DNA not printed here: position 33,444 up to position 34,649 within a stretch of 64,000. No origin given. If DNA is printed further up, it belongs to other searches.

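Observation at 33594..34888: His/Tyr/Cys-tailed 128-aa protein translationally coupled to an orphan radical SAM enzyme inside an NAD salvage operon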

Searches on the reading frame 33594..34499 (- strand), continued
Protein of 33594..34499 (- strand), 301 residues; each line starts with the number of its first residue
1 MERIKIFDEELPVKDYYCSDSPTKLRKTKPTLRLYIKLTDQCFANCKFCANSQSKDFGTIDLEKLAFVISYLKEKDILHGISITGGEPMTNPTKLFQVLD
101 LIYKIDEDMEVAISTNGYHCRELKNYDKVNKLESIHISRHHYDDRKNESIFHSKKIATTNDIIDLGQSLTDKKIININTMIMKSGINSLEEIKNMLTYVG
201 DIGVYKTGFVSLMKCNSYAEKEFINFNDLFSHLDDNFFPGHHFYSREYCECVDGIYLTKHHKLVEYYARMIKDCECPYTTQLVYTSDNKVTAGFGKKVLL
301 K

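Call 41: search_protein_families(library=pfam, proteins=[L069:7245-8372:+, L069:3766-4044:+, L069:3251-3721:+, L059:1940-2857:+, L059:2869-3588:+], max_evalue=0.001)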
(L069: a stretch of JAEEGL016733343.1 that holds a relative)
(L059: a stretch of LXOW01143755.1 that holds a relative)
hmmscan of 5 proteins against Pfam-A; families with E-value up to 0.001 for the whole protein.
L069:7245-8372:+ (375 aa): 2 families
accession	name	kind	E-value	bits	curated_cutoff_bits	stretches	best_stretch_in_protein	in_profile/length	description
PF07728.20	AAA_5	-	8.2e-07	29.6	22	1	25-129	5-103/139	AAA domain (dynein-related subfamily)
PF00004.35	AAA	-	1.1e-05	26.3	21.2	1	25-155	4-125/131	ATPase family associated with various cellular activities (AAA)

L069:3766-4044:+ (92 aa): 0 families

L069:3251-3721:+ (156 aa): 2 families
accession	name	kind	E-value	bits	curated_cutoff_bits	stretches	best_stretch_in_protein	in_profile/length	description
PF13185.12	GAF_2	-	6e-10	39.9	28.6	1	35-152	8-131/136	GAF domain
PF01590.32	GAF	-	3.9e-09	37.6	22.4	1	41-154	15-131/133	GAF domain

L059:1940-2857:+ (305 aa): 2 families
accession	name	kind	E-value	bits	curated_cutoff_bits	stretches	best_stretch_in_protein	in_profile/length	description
PF15632.11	ATPgrasp_Ter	-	2.1e-30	105.6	29.1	1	192-294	2-104/131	ATP-grasp in the biosynthetic pathway with Ter operon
PF21360.3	PylC-like_N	-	3e-09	37.4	27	1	16-97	12-95/96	PylC-like, N-terminal domain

L059:2869-3588:+ (239 aa): 0 families

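Call 59: find_related_loci(query=A5, collection=viral_contigs, flank=8000)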
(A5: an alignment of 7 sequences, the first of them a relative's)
Query A5 (304 aa) in viral_contigs; peptide patterns used: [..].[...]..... (x = any residue, [..] = any of these).
20 stretches matched a pattern; 2 encode a relative of the query (tblastn E <= 1e-3); 2 distinct loci.
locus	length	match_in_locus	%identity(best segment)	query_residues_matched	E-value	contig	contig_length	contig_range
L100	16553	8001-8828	36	7-294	7e-44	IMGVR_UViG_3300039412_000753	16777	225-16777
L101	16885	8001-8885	33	9-304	5e-39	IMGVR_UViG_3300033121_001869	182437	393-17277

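Call 62: search_dna_similar(query=L101:7932-8885:+, collection=phages, mode=protein, max_evalue=0.00001, max_rows=40)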
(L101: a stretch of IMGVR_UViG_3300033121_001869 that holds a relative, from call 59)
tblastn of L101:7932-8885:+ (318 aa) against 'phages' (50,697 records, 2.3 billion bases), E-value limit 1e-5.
Records with a match: 4; places in all: 6; records where one place covers at least 80% of the query: 4.
Best place of each record, by identity: 60-80% 1; <60% 3.
By first word of the organism name: uncultured 4.
By host as written in the record: - 4.
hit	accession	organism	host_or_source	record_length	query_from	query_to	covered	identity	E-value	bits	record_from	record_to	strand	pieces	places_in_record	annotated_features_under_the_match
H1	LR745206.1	uncultured phage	metagenomic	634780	21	318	94%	68.6%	2e-132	421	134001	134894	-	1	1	record has no annotation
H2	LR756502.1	uncultured phage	metagenomic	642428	21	318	94%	49.3%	2e-83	280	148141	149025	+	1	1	record has no annotation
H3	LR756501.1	uncultured phage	metagenomic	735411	22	312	92%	42.1%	1e-67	234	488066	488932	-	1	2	record has no annotation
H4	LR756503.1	uncultured phage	metagenomic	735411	22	312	92%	42.1%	1e-67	234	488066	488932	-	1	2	record has no annotation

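Call 63: get_annotated_region(hit=H1, flank=6000)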
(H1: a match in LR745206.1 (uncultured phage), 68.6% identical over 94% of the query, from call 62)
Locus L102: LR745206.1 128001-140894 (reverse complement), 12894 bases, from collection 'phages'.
description: uncultured phage genome assembly, chromosome: 1.
organism: uncultured phage (NCBI taxid 278008)
taxonomy: Viruses; environmental samples
host: -; source: metagenomic; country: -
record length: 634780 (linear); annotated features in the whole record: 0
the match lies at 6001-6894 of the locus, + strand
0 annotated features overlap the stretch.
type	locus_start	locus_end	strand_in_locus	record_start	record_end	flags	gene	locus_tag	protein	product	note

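Call 64: get_annotated_region(hit=H2, flank=6000)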
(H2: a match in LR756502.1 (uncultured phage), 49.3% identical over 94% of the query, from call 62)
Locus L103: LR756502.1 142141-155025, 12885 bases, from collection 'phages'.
description: uncultured phage genome assembly, chromosome: 1.
organism: uncultured phage (NCBI taxid 278008)
taxonomy: Viruses; environmental samples
host: -; source: metagenomic; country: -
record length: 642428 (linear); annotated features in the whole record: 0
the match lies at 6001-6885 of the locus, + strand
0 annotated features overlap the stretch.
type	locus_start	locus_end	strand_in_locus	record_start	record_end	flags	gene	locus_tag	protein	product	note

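Call 65: get_annotated_region(hit=H3, flank=6000)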
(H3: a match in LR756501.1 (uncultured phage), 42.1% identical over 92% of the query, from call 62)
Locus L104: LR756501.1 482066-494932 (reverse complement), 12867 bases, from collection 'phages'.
description: uncultured phage genome assembly, chromosome: 1.
organism: uncultured phage (NCBI taxid 278008)
taxonomy: Viruses; environmental samples
host: -; source: metagenomic; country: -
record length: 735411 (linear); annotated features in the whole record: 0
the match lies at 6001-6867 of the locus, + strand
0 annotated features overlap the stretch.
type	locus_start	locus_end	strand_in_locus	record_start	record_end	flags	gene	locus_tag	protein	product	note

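Call 69: search_dna_similar(query=window:33594-34499:-, collection=phages, mode=protein, max_evalue=0.001, max_rows=30)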
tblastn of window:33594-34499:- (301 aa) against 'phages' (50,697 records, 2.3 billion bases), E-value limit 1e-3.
Records with a match: 18; places in all: 20; records where one place covers at least 80% of the query: 4.
Best place of each record, by identity: <60% 18.
By first word of the organism name: Erwinia 7; Campylobacter 6; uncultured 4; Dulem 1.
By host as written in the record: Erwinia amylovora 7; - 6; Campylobacter jejuni 4; Eulemur fulvus collaris 1.
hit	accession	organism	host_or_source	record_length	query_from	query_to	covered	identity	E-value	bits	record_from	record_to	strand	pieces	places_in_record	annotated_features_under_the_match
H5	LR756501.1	uncultured phage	metagenomic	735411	2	295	98%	27.9%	5e-22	101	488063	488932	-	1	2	record has no annotation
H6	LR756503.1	uncultured phage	metagenomic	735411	2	295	98%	27.9%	5e-22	101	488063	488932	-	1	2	record has no annotation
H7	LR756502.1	uncultured phage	metagenomic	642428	1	299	99%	27.1%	6e-21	99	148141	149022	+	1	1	record has no annotation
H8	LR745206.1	uncultured phage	metagenomic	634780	1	299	99%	25.6%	5e-17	87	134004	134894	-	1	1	record has no annotation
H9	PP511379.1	Dulem virus 40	Eulemur fulvus collaris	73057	20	239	73%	26.4%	2e-4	49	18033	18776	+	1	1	molybdenum cofactor biosynthesis enzyme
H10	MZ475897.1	Erwinia phage pEa_SNUABM_21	Erwinia amylovora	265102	18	169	50%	28.3%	2e-7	58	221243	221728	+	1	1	hypothetical protein (x2)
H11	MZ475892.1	Erwinia phage pEa_SNUABM_34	Erwinia amylovora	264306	16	169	51%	26.8%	5e-7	57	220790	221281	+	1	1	hypothetical protein (x2)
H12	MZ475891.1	Erwinia phage pEa_SNUABM_13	Erwinia amylovora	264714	42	169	43%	28.9%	6e-7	57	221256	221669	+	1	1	hypothetical protein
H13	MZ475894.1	Erwinia phage pEa_SNUABM_46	Erwinia amylovora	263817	42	169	43%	28.9%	7e-7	57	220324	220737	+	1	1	hypothetical protein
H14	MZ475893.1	Erwinia phage pEa_SNUABM_45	Erwinia amylovora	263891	42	169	43%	28.9%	7e-7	57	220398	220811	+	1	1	hypothetical protein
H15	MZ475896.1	Erwinia phage pEa_SNUABM_7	Erwinia amylovora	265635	42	169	43%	28.2%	1e-6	56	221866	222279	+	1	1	hypothetical protein (x2)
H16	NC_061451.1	Erwinia phage pEa_SNUABM_7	Erwinia amylovora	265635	42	169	43%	28.2%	1e-6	56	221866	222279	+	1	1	hypothetical protein (x2)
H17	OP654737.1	Campylobacter phage vB_CjeM_WX1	Campylobacter jejuni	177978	34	136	34%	31.8%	1e-4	50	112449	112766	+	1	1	radical SAM protein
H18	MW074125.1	Campylobacter phage CJLB-12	Campylobacter jejuni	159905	34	136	34%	31.8%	1e-4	49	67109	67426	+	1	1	hypothetical protein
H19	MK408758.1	Campylobacter phage CP20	Campylobacter jejuni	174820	34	136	34%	31.8%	1e-4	49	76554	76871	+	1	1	hypothetical protein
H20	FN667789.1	Campylobacter phage CPt10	-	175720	34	136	34%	31.8%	1e-4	49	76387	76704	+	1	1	hypothetical phage protein (Radical SAM family) | HMMPfam hit to PF04055, Radical SAM, score 5.6e-08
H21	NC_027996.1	Campylobacter phage CPt10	-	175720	34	136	34%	31.8%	1e-4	49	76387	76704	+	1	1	radical SAM domain-containing protein | HMMPfam hit to PF04055, Radical SAM, score 5.6e-08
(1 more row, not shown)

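Call 73: search_solved_structures(query=A4, max_evalue=0.001, show_alignments=2)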
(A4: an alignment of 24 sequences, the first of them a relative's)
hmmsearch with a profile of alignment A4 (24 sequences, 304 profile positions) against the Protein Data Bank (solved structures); distinct sequences matched with E-value up to 0.001: 34.
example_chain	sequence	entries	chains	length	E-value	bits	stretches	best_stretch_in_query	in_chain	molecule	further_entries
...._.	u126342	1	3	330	4.2e-16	62.1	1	40-254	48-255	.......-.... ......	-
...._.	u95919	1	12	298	5.4e-16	61.7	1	41-254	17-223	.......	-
9dgw_A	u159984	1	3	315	6.6e-16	61.4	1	40-254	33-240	Radical SAM core domain-containing protein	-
9dfu_A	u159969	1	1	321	7e-16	61.4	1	40-209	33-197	Radical SAM core domain-containing protein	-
9dfn_A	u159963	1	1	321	1.2e-15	60.6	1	41-209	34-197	Radical SAM core domain-containing protein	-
9dfw_A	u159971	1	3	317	2.4e-15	59.6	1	40-207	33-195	Radical SAM core domain-containing protein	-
8ai6_A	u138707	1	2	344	3.6e-15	59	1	36-237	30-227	Putative peptide biosynthesis protein YydG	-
8ai3_A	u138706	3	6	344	3.7e-15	59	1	36-228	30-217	Putative peptide biosynthesis protein YydG | Radical SAM core domain-containing protein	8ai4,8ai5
8ai1_A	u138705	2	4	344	4e-15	58.9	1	36-229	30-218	Putative peptide biosynthesis protein YydG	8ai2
2fb2_A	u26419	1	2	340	9.6e-15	57.6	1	36-247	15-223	Molybdenum cofactor biosynthesis protein A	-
1tv7_A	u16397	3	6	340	1.5e-14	57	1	36-246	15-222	Molybdenum cofactor biosynthesis protein A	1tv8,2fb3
5vsl_A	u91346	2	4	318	1.3e-11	47.3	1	30-195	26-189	Radical S-adenosyl methionine domain-containing protein 2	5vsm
6q2p_A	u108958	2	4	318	1.3e-11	47.3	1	30-195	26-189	Radical S-adenosyl methionine domain-containing protein 2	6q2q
7tol_A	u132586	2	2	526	2.9e-11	46.2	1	30-136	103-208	glycerol dibiphytanyl glycerol tetraether - macrocyclic archaeol synthase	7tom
5v1q_A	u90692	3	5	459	3.8e-10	42.5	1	34-224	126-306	Radical SAM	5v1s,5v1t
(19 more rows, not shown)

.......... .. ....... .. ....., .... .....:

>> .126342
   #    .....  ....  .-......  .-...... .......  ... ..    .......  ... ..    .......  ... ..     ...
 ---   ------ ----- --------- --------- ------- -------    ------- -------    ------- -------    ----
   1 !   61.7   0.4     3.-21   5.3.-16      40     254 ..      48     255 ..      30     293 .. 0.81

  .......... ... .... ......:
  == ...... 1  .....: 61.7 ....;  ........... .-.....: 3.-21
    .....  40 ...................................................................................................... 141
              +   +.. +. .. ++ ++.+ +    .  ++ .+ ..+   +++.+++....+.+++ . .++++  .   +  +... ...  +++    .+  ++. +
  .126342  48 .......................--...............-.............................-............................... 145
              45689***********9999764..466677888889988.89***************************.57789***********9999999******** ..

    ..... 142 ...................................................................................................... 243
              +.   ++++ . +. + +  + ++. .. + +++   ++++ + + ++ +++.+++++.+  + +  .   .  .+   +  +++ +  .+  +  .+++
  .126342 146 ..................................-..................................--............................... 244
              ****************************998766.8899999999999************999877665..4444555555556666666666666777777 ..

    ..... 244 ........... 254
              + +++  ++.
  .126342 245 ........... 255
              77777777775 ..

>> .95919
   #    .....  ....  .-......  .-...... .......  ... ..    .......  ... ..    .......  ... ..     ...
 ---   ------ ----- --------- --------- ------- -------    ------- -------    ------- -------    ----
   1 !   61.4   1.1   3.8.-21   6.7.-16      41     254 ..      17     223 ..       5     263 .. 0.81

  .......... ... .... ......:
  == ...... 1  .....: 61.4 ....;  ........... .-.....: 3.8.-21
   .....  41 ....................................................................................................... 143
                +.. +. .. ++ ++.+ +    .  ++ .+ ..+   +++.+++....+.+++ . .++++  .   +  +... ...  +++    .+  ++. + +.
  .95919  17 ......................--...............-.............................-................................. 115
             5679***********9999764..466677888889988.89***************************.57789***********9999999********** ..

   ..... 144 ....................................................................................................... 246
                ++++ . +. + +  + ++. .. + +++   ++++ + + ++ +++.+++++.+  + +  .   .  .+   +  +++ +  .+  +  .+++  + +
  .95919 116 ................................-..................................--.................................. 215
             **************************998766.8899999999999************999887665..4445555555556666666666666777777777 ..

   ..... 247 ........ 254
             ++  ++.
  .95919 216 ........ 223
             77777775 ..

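Call 78: search_protein_families(library=phrogs, proteins=[window:33594-34499:-, L102:5727-5984:+, L102:5998-6894:+, L101:6999-7268:+, L100:6521-7306:+, L100:8855-9226:+], max_evalue=0.001)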
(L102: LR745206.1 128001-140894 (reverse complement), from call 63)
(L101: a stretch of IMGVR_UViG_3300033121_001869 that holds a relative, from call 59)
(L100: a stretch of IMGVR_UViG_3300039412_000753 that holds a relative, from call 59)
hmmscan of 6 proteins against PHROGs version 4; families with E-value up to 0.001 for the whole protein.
window:33594-34499:- (301 aa): 6 families
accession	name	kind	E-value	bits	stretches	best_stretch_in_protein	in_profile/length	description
phrog_1802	-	other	6e-12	46.2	1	14-200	26-222/556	radical SAM domain-containing protein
phrog_13987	-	other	2e-10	41.5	1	31-187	14-166/274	radical SAM domain-containing protein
phrog_16999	-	other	1.1e-07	32.8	1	32-142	11-103/288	Fe-S oxidoreductase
phrog_15140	-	other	8.9e-07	29.1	1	38-195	93-251/366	radical SAM domain-containing protein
phrog_626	-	DNA, RNA and nucleotide metabolism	2.6e-06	28.1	1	41-135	25-125/164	anaerobic ribonucleotide reductase small subunit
phrog_2076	-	moron, auxiliary metabolic gene and host takeover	5.6e-05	23.7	1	42-123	41-128/247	QueE-like radical SAM domain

L102:5727-5984:+ (86 aa): 0 families

L102:5998-6894:+ (299 aa): 3 families
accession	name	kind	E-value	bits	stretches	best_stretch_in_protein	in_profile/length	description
phrog_15140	-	other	2e-10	41.1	1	39-211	92-267/366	radical SAM domain-containing protein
phrog_2076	-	moron, auxiliary metabolic gene and host takeover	3.1e-06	27.9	1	37-254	34-231/247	QueE-like radical SAM domain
phrog_626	-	DNA, RNA and nucleotide metabolism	0.00055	20.5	1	41-145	23-136/164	anaerobic ribonucleotide reductase small subunit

L101:6999-7268:+ (90 aa): 0 families

L100:6521-7306:+ (261 aa): 1 family
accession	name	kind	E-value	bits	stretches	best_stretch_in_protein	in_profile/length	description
phrog_24834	-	unknown function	3.4e-15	56.9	1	55-250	60-275/336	-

L100:8855-9226:+ (124 aa): 0 families
